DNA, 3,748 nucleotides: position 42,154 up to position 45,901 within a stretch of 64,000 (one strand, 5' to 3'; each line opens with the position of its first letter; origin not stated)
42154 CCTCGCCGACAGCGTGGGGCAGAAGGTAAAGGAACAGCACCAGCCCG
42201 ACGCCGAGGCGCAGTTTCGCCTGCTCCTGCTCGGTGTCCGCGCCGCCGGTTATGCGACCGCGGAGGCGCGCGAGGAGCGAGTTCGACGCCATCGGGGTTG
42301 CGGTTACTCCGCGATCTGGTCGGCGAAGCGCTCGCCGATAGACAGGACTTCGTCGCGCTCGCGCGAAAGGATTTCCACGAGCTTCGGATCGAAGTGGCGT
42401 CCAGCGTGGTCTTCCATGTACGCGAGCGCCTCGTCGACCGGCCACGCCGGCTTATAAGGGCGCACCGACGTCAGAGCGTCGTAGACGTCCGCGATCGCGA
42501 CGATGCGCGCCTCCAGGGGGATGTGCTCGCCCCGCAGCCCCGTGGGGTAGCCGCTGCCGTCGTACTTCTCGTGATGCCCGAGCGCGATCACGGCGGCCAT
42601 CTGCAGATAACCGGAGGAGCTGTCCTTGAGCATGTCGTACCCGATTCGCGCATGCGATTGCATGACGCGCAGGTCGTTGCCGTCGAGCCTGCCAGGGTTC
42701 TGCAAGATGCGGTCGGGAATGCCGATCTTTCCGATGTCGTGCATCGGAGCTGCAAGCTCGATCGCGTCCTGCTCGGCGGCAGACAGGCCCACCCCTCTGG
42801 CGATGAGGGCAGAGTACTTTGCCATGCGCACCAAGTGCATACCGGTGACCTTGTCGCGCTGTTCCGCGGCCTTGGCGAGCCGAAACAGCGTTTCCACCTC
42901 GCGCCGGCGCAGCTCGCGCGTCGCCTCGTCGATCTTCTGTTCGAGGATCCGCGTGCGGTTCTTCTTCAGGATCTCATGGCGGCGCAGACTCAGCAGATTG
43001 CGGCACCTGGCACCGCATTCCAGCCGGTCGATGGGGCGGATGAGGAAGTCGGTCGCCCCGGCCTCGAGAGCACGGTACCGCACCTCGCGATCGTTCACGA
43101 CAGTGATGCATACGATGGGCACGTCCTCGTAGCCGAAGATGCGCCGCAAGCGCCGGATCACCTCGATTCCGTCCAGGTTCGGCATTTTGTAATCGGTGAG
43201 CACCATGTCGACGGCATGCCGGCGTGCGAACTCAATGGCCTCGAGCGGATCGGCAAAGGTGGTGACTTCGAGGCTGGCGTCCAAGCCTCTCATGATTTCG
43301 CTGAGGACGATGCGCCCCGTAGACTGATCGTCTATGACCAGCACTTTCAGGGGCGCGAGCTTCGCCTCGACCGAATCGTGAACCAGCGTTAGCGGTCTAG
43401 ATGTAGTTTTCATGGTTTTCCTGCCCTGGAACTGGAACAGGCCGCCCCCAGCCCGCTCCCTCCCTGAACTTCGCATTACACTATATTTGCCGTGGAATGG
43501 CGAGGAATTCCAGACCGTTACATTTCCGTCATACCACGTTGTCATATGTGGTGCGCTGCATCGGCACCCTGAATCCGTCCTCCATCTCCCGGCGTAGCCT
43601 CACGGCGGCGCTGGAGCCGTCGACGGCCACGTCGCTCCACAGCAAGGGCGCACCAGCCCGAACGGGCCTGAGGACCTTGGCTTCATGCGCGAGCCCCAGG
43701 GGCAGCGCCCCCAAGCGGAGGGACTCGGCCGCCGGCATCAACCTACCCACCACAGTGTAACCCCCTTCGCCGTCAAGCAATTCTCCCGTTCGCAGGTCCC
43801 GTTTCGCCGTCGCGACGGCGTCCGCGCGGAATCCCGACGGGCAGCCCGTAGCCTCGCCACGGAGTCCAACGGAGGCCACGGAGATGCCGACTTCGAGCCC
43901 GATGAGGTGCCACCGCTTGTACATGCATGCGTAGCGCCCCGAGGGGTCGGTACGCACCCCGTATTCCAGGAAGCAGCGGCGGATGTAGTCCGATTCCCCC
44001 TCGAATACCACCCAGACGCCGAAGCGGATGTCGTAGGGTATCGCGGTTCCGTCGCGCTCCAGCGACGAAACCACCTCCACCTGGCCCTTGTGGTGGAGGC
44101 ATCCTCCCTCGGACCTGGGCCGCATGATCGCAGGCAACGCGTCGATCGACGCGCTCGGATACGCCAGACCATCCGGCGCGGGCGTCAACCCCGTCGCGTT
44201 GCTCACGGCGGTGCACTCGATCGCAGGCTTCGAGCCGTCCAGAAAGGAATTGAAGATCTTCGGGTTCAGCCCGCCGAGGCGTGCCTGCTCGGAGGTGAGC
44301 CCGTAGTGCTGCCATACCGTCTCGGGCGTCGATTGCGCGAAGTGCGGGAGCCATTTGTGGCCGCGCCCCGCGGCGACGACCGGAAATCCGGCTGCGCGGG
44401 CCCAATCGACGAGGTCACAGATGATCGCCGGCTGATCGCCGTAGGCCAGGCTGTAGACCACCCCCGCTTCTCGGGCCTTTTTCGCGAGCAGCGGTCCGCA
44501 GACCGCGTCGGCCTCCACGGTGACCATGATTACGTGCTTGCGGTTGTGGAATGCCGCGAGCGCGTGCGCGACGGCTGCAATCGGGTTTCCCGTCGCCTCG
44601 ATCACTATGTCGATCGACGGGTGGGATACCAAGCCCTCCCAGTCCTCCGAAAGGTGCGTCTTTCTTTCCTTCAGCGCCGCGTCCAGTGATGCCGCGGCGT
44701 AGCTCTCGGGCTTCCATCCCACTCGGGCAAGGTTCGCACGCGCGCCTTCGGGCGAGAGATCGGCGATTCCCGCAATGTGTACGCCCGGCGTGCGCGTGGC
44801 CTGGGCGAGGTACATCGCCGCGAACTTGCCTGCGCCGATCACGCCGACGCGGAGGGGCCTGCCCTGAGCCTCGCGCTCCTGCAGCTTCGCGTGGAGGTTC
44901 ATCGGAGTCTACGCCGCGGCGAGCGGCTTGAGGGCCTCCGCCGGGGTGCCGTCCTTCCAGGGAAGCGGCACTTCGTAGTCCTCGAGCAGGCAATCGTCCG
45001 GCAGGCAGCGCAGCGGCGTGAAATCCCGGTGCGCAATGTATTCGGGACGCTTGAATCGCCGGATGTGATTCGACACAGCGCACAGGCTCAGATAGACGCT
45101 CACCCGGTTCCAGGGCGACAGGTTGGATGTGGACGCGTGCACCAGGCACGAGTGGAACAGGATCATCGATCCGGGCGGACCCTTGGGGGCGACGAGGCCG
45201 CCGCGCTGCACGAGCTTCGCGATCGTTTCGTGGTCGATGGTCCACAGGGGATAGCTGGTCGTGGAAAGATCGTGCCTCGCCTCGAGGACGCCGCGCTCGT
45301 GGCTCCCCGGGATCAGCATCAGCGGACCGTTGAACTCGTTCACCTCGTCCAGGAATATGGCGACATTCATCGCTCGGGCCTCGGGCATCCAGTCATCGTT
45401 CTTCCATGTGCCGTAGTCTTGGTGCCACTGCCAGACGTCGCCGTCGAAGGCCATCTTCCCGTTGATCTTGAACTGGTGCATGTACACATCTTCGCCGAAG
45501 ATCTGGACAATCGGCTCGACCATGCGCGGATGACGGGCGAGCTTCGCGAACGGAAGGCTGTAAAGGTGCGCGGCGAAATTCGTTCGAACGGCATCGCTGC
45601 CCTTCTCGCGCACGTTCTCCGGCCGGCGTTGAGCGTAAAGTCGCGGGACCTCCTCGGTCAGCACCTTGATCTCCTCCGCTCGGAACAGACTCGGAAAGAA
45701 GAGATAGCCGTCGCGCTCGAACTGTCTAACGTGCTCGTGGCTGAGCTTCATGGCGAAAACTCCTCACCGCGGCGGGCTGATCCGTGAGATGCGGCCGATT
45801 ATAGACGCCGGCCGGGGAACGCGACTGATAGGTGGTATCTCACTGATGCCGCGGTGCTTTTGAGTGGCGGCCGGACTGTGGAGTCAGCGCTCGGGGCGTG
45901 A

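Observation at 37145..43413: Complete DSF-family (RpfF / RpfC / RpfG) signalling locus in a betaproteobacterium-like backbone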

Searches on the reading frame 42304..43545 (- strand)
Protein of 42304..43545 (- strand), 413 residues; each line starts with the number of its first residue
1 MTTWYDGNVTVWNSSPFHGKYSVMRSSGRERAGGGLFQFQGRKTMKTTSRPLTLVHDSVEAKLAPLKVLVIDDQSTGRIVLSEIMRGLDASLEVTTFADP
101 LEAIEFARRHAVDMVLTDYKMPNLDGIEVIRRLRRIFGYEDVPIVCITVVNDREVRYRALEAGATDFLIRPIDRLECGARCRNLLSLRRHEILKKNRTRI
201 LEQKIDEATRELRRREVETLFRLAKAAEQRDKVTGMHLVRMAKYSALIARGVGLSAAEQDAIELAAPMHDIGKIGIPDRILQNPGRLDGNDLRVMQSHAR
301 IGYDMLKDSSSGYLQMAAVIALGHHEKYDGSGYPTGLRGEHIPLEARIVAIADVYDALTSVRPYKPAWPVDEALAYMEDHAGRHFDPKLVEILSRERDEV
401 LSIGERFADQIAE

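Call 3: search_protein_families(library=pfam, proteins=[window:42304-43545:-])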
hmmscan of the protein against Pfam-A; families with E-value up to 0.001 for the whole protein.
window:42304-43545:- (413 aa): 3 families
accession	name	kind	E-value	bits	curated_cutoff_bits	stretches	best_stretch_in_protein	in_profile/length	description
PF13487.12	HD_5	-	1.4e-36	126.3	27.2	1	226-389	6-170/170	HD domain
PF00072.30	Response_reg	-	3.3e-22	79.2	30.2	1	68-174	1-103/111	Response regulator receiver domain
PF01966.28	HD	-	6.9e-21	75.1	22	1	236-357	3-115/116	HD domain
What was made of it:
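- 42304..43413 (-): RpfG-type response regulator: REC plus an HD-GYP c-di-GMP phosphodiesterase domain. First gene of the operon, 11 nt before rpfC. Pfam Response_reg 3e-22, HD_5 1.4e-36 (call 3).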

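Call 4: search_protein_families(library=ncbifam, proteins=[window:42304-43545:-])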
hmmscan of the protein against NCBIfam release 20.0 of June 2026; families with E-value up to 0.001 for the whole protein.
window:42304-43545:- (413 aa): 91 families (the best 25 are shown)
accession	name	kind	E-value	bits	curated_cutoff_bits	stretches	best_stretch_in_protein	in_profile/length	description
NF053512.1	nitric_RR_NosR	exception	7.1e-44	150.5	400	2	196-399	151-356/422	response regulator c-di-GMP phosphodiesterase, NosR family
NF007135.0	PRK09581.1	equivalog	4.2e-21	75.3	474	1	67-189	4-124/457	PleD family two-component system response regulator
NF001965.0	PRK00742.1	subfamily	2.2e-17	63.3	293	1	65-211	3-149/357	chemotaxis-specific protein-glutamate methyltransferase CheB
TIGR01387.1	cztR_silR_copR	subfamily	2.5e-16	60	279.2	1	69-216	2-143/218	heavy metal response regulator transcription factor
NF040689.1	MtrAB_MtrA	equivalog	3.7e-16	59.1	300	1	68-217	1-143/219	MtrAB system response regulator MtrA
TIGR02154.1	PhoB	equivalog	4.9e-16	58.7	296.2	1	67-217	4-151/226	phosphate regulon transcriptional regulator PhoB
NF045944.1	ResRegRpaBCyano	equivalog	7.4e-16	58.2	330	1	69-203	1-128/229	response regulator transcription factor RpaB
NF008099.0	PRK10841.1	equivalog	2.8e-15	55.2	920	1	53-173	812-928/949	two-component system sensor histidine kinase RcsC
NF041733.1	resp_reg_CseB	equivalog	4e-14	52.5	350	1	68-199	3-127/228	two-component system response regulator CseB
NF008318.0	PRK11107.1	equivalog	5.9e-14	51.1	890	1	57-185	659-781/920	two-component sensor histidine kinase BarA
NF009206.0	PRK12555.1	subfamily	2.9e-13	49.5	342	1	67-180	2-114/340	chemotaxis-specific protein-glutamate methyltransferase CheB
NF041734.1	resp_reg_RppA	equivalog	6.1e-13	48.6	250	1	94-217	27-148/229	two-component system response regulator RppA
NF008296.0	PRK11083.1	equivalog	8.3e-13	48.3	273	1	68-213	6-146/228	two-component system response regulator CreB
NF006900.1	PRK09390.1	equivalog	8.8e-13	48.2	255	1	67-207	6-142/203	response regulator FixJ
NF008567.0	PRK11517.1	equivalog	8.8e-13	48.1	353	1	67-216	2-143/223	response regulator transcription factor HprR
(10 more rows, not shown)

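Call 7: search_solved_structures(query=window:42304-43545:-, max_evalue=1e-8, show_alignments=2)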
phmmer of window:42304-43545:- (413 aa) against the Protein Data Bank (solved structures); distinct sequences matched with E-value up to 1e-8: 118 (the best 60 are shown).
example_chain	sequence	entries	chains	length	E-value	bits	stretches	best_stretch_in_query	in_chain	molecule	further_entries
4mcw_A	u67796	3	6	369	1.1e-54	189.5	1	210-409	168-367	Metal dependent phosphohydrolase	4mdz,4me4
5z7c_A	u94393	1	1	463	2e-42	149.2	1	224-392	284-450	3'3'-cGAMP-specific phosphodiesterase 3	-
4r8z_A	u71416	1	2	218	6.7e-40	140.9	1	209-410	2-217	Cyclic di-GMP phosphodiesterase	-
9g85_A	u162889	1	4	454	3.1e-23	86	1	67-187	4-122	Response regulator PleD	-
2wb4_A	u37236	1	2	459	3.1e-23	86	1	67-187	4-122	DIGUANYLATE CYCLASE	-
9g86_A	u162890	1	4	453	3.2e-23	86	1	67-187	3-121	Response regulator PleD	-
1w25_A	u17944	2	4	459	3.3e-23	85.9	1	67-187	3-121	STALKED-CELL DIFFERENTIATION CONTROLLING PROTEIN | RESPONSE REGULATOR PLED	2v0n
9rbz_A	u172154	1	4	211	4.6e-21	78.9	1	210-396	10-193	HD domain/sensory box protein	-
9rc0_A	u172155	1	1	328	1.2e-20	77.6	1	209-396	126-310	HD domain/sensory box protein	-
3luf_A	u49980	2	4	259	2.3e-16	63.4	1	66-184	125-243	Two-component system response regulator/GGDEF domain protein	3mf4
1ys6_A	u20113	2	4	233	3.4e-14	56.3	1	66-195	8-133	Transcriptional regulatory protein prrA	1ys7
5t3y_A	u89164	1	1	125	4.8e-14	55.8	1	68-173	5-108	Two-component system response regulator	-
6ifh_A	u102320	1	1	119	1.4e-12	51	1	67-177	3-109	Sporulation initiation phosphotransferase F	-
9qih_A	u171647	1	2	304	1.6e-12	50.8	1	63-208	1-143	SenB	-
3ffw_A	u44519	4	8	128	2.2e-12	50.3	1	66-174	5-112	Chemotaxis protein cheY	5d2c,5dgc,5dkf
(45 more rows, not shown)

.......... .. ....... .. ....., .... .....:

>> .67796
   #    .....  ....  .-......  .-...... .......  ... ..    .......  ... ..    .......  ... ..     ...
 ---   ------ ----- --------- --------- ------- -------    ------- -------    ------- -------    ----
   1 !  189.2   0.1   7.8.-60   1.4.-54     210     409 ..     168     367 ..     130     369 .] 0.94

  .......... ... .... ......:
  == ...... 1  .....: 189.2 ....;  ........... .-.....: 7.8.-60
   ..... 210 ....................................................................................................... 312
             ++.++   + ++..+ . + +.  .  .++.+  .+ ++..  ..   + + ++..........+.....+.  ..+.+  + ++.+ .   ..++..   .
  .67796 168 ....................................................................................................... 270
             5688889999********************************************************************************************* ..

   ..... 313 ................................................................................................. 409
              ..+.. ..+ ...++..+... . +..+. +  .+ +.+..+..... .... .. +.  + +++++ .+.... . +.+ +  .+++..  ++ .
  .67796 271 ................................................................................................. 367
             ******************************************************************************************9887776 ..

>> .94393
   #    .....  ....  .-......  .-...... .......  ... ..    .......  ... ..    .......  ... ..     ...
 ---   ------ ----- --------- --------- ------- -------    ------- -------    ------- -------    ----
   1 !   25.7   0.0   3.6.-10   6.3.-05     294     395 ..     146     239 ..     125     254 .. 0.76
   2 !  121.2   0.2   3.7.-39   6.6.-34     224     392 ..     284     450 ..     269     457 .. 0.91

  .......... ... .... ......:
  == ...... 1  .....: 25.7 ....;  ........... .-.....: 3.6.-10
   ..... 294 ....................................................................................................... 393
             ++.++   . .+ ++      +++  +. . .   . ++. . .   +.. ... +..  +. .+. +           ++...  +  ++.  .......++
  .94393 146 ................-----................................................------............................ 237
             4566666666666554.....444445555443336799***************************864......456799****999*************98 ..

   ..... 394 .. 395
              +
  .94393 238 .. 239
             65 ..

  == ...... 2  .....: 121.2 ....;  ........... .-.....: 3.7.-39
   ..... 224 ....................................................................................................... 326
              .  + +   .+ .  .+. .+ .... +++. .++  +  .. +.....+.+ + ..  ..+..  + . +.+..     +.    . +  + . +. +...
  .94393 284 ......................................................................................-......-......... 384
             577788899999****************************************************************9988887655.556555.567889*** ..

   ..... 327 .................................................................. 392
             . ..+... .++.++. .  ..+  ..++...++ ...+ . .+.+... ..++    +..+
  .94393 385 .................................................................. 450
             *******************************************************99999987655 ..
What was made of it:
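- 42304..43413 (-): Best PDB match is the HD-GYP protein 4mcw at 1e-54, with HDIGK and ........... aligned (call 7).
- On RpfG-type HD-GYP response regulator: MHDIGK and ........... align to the HD-GYP protein 4mcw (1e-54, call 7).
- RpfG: REC plus HD-GYP with intact motifs (calls 3, 7).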

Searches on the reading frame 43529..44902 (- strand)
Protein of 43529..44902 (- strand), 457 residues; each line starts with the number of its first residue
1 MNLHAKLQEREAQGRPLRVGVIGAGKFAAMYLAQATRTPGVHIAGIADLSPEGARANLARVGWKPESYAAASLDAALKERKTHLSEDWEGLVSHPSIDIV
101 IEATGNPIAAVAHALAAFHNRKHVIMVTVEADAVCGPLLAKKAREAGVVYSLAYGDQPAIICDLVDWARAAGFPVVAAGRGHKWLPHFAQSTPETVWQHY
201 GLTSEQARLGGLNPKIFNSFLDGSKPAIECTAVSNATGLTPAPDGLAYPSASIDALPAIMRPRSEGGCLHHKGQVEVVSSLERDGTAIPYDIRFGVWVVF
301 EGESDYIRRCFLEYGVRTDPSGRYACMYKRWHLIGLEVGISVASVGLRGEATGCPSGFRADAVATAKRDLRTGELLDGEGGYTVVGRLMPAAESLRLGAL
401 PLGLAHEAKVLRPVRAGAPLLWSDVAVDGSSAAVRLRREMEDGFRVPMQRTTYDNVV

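Call 48: search_protein_families(library=pfam, proteins=[window:43529-44902:-], max_evalue=0.00001)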
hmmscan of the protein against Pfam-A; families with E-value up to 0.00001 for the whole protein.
window:43529-44902:- (457 aa): 3 families
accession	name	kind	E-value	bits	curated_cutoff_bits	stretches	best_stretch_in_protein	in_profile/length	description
PF21135.2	DRL_cat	-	4.8e-51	173.5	27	1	155-338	1-164/164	Oxidoreductase DRL, catalytic domain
PF01408.29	GFO_IDH_MocA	-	1.3e-06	29.5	24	1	17-126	1-91/120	Oxidoreductase family, NAD-binding Rossmann fold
PF03447.22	NAD_binding_3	-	2.5e-06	28.6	24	1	57-148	36-111/116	Homoserine dehydrogenase, NAD binding domain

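Call 70: search_protein_families(library=ncbifam, proteins=[window:43529-44902:-], max_evalue=0.00001)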
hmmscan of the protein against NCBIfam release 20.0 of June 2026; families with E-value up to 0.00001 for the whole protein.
window:43529-44902:- (457 aa): 1 family
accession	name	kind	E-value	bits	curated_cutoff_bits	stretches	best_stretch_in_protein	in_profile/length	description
NF004976.0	PRK06349.1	subfamily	7.7e-06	25.2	205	0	76-149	53-126/430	homoserine dehydrogenase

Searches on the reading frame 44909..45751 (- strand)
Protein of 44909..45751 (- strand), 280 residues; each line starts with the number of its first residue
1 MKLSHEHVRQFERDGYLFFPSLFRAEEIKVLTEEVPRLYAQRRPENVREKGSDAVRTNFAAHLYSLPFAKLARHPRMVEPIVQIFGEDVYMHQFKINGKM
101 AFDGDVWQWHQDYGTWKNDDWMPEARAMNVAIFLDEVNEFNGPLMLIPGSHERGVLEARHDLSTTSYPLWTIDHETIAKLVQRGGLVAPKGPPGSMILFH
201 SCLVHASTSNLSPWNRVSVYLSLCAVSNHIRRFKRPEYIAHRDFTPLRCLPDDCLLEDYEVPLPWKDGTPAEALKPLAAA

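Call 48: search_protein_families(library=pfam, proteins=[window:44909-45751:-], max_evalue=0.00001)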
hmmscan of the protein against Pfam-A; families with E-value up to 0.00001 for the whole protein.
window:44909-45751:- (280 aa): 1 family
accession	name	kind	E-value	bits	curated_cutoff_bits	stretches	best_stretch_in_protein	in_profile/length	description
PF05721.19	PhyH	-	2.1e-31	110.3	22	1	11-216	1-211/213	Phytanoyl-CoA dioxygenase (PhyH)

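Call 70: search_protein_families(library=ncbifam, proteins=[window:44909-45751:-], max_evalue=0.00001)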
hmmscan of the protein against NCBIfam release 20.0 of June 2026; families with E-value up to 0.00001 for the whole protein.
window:44909-45751:- (280 aa): 2 families
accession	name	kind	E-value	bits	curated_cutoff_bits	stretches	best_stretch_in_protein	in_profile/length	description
TIGR02408.1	ectoine_ThpD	equivalog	2.7e-52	177.8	336.5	1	3-248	17-277/277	ectoine hydroxylase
TIGR01762.1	chlorin-enz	subfamily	1.5e-08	34.4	226.3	1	2-153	2-159/288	chlorinating enzyme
